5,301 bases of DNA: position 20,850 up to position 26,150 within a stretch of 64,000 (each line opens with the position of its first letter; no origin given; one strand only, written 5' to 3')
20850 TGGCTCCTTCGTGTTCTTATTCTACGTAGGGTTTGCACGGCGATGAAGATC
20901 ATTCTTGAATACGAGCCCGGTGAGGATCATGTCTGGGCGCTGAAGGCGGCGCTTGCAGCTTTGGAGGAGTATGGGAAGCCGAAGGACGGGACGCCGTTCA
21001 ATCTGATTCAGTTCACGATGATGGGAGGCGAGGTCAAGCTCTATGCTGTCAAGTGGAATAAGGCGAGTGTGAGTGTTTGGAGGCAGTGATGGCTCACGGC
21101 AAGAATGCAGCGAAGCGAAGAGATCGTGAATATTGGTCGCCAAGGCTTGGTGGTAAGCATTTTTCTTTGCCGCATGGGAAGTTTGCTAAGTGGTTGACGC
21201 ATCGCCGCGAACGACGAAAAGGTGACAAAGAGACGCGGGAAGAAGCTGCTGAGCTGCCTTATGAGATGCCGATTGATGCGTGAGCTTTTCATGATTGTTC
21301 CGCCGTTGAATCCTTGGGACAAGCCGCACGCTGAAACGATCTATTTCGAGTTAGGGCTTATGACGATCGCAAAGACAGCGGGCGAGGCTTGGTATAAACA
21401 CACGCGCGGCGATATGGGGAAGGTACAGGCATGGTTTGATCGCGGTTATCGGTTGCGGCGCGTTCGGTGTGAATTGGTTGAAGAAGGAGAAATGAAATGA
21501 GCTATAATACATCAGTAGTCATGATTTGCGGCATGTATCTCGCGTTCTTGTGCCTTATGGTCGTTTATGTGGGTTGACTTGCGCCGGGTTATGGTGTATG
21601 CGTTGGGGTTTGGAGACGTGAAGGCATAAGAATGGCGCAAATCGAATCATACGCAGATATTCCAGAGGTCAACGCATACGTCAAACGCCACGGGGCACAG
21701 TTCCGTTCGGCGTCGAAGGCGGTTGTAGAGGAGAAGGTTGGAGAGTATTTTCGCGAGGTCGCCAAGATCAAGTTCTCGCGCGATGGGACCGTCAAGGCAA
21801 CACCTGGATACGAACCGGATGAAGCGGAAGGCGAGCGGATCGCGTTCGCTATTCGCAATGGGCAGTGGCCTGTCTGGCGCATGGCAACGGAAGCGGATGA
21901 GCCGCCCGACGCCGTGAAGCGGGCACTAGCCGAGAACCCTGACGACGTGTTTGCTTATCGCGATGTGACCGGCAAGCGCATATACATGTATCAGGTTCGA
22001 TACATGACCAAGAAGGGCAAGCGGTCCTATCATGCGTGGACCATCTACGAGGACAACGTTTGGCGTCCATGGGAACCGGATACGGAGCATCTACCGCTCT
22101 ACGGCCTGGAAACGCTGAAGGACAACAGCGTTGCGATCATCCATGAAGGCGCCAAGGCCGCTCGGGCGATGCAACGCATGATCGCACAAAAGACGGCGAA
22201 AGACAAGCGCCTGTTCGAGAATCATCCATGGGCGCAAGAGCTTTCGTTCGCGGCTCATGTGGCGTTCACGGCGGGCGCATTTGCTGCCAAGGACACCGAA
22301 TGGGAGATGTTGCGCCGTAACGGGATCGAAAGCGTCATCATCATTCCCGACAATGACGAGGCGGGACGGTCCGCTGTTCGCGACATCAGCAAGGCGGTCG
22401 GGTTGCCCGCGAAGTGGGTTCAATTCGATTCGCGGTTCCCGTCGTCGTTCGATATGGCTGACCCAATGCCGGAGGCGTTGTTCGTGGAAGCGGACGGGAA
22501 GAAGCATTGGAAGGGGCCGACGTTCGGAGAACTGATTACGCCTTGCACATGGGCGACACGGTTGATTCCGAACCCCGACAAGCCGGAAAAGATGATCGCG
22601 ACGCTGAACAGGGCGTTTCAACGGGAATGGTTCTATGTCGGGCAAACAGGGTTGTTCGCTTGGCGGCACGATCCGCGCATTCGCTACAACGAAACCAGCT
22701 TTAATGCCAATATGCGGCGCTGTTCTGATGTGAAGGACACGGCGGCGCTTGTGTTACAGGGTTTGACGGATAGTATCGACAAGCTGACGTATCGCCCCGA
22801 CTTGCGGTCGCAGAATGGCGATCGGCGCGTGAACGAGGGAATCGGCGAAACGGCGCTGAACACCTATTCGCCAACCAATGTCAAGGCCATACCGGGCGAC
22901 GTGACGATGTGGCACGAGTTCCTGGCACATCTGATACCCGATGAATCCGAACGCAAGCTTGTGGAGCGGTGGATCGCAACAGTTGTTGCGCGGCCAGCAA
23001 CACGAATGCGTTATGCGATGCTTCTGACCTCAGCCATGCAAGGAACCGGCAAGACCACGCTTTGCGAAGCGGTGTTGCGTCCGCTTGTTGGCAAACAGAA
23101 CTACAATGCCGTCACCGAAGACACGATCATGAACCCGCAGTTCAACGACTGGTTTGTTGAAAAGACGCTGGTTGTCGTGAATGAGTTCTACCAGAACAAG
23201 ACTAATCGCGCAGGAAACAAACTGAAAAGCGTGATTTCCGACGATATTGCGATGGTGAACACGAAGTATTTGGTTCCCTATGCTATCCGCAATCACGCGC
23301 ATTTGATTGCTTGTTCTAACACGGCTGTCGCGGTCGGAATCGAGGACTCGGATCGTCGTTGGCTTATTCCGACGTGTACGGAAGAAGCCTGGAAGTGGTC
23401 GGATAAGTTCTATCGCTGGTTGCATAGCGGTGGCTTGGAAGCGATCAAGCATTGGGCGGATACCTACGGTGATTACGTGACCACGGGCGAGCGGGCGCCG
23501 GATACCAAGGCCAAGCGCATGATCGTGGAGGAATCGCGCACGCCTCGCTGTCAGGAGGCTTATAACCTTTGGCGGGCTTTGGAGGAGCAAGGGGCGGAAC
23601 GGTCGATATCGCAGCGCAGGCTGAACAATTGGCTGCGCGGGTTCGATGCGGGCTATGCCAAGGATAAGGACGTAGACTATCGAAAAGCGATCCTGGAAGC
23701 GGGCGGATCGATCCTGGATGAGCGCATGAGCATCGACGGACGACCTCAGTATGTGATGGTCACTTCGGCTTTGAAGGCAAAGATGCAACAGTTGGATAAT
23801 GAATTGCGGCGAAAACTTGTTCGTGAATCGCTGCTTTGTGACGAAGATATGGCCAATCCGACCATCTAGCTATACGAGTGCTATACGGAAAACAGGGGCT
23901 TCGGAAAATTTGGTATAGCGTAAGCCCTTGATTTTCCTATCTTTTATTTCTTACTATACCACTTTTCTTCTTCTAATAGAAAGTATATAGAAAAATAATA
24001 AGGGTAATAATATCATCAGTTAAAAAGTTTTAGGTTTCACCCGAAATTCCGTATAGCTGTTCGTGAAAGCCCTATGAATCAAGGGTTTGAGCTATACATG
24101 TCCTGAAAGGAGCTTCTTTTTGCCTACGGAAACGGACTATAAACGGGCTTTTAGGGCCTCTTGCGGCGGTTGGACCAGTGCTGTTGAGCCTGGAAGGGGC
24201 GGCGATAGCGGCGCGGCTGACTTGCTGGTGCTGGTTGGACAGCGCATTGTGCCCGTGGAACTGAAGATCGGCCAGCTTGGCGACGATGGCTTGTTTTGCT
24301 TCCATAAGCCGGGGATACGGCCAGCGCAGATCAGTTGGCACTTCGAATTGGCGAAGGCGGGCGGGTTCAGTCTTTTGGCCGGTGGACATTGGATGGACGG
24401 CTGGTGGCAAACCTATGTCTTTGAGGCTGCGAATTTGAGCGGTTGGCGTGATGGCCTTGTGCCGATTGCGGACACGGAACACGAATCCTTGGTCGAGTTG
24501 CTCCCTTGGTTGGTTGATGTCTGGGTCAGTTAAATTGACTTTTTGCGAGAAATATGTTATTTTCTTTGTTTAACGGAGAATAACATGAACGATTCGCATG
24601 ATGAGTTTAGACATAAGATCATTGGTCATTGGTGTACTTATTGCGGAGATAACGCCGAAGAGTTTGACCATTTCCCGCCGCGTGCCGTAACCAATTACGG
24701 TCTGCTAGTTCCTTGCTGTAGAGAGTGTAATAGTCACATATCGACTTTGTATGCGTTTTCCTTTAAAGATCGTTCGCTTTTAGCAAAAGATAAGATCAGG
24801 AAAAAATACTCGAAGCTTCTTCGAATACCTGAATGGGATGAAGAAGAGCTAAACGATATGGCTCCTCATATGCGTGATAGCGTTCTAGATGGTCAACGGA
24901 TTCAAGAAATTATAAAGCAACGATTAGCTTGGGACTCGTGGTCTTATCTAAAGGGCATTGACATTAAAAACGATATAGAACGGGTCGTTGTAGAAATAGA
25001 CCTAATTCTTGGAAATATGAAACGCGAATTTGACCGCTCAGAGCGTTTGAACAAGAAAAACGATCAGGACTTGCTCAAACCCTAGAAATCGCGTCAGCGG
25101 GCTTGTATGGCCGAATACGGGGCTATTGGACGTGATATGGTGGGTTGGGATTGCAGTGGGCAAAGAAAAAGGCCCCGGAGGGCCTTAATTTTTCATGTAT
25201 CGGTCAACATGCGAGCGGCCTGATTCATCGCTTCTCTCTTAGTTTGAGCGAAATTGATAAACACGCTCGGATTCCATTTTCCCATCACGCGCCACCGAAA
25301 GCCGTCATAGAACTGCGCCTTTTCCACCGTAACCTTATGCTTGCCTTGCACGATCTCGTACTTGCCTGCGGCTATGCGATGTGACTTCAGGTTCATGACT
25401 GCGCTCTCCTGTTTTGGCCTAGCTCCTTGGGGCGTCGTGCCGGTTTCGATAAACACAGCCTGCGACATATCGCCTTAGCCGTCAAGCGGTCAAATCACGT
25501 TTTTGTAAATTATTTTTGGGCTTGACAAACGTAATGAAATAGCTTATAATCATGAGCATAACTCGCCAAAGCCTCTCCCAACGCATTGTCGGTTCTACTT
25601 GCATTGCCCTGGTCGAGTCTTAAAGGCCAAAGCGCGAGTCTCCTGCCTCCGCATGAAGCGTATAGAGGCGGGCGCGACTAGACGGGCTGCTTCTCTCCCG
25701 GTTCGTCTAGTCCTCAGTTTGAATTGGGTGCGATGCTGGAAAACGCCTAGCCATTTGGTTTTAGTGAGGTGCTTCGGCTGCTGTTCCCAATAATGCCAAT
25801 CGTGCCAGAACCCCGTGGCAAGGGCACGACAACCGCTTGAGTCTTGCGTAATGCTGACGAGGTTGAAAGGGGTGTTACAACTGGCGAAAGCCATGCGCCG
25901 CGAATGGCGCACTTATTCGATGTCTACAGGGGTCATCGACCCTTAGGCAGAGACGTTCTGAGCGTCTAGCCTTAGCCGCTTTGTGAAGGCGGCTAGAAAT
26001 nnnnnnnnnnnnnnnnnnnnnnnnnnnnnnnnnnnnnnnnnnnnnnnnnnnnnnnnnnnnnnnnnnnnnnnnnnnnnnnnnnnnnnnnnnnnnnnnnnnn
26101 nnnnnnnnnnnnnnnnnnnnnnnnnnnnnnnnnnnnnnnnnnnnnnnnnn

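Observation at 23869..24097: Element copy 2 starts on the stop codon of the primase-helicase gene: candidate origin or cis-replication region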

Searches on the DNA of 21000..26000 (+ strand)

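Call 9: search_dna_similar(query=window:21000-26000:+, collection=phages, mode=near)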
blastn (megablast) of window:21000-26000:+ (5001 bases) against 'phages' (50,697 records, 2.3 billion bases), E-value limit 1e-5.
No match.

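Call 110: search_rna_families(sources=[L204], threshold=gathering)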
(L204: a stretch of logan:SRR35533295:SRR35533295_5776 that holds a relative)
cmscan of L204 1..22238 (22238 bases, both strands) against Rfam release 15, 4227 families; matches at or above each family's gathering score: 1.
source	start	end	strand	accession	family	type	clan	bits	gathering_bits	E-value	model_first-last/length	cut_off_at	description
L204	14478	14550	+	RF00005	tRNA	Gene; tRNA;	CL00001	57.8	29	2.5e-10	1-71/71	no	tRNA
